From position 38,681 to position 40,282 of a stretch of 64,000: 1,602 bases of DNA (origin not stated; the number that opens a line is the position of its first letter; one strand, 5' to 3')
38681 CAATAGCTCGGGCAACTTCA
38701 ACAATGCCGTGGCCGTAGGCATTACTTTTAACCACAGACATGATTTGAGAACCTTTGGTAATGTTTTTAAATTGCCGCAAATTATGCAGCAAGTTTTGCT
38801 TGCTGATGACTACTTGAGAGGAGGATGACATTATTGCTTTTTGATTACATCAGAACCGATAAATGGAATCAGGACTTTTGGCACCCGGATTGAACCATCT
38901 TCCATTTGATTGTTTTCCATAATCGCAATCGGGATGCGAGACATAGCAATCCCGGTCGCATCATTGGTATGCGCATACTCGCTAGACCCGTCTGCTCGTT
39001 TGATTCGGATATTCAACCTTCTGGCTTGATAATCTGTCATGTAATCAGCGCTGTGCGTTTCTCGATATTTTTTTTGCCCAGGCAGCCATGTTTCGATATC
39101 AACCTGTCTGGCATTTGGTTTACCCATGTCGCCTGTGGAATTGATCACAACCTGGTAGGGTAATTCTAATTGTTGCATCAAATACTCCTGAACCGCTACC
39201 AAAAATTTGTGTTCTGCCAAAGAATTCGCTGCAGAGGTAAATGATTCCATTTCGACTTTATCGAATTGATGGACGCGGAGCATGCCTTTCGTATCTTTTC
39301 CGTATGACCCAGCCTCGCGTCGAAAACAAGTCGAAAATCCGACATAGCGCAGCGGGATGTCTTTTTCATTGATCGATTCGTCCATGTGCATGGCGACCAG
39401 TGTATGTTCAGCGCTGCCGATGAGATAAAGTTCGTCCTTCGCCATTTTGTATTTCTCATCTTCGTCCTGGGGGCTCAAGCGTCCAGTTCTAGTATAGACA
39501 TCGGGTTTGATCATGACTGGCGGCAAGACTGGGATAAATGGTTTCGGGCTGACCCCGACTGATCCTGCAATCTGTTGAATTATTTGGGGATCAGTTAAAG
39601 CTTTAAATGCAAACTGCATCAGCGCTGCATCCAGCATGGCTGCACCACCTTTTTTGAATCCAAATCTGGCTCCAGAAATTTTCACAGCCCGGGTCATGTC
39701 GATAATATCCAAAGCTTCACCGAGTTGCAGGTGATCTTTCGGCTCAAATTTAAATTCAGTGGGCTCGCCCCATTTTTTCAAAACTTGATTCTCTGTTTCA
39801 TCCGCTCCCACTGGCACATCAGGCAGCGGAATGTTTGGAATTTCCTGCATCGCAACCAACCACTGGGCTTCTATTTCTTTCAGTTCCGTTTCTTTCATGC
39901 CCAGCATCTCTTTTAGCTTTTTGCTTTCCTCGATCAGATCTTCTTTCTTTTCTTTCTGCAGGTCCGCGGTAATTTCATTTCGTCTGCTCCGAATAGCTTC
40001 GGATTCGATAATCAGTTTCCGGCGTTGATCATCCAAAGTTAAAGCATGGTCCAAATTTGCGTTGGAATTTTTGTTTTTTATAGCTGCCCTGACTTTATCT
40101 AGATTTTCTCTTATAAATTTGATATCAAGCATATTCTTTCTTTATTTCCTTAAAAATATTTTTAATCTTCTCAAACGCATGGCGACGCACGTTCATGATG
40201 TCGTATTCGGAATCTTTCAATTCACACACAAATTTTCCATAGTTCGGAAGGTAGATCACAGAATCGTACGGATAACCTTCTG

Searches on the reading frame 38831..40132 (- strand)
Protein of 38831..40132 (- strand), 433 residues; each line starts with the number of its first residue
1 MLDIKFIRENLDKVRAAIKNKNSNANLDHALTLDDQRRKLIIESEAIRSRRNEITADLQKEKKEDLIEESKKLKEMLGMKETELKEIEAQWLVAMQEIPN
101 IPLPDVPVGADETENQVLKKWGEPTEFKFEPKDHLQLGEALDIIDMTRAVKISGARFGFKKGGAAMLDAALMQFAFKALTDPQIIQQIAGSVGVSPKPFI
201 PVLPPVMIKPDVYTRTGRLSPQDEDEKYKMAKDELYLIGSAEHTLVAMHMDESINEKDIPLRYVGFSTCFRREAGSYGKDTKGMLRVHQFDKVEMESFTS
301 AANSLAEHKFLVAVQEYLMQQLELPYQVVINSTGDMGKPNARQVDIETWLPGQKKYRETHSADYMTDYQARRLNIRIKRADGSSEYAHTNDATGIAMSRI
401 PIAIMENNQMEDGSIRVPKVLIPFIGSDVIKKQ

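Call 73: find_encoding_contigs(protein=window:38831-40132:-, flank=10000, max_places=1)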
Protein window:38831-40132:- (433 aa): 24 contigs read that carry it; 1 place shown.
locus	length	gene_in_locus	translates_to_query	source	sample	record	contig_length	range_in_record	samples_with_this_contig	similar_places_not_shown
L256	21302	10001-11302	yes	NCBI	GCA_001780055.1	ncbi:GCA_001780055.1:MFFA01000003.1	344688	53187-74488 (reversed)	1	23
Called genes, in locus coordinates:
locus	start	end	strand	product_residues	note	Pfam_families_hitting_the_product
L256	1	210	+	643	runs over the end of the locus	PF03717:PBP_dimer, PF00905:Transpeptidase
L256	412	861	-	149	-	-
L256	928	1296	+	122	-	PF04120:Iron_permease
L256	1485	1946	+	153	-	PF03449:GreA_GreB_N, PF01272:GreA_GreB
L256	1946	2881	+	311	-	PF00438:S-AdoMet_synt_N, PF02772:S-AdoMet_synt_M, PF02773:S-AdoMet_synt_C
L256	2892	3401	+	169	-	PF04542:Sigma70_r2, PF07638:Sigma70_ECF (faint), PF08281:Sigma70_r4_2, PF04545:Sigma70_r4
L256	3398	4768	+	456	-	-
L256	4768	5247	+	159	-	-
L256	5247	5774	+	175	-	PF01625:PMSR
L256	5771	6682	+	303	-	PF00413:Peptidase_M10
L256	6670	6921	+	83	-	-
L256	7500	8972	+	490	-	PF01336:tRNA_anti-codon, PF00152:tRNA-synt_2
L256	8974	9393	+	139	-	PF00293:NUDIX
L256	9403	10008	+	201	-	PF01725:Ham1p_like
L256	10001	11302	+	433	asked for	PF02403:Seryl_tRNA_N, PF00587:tRNA-synt_2b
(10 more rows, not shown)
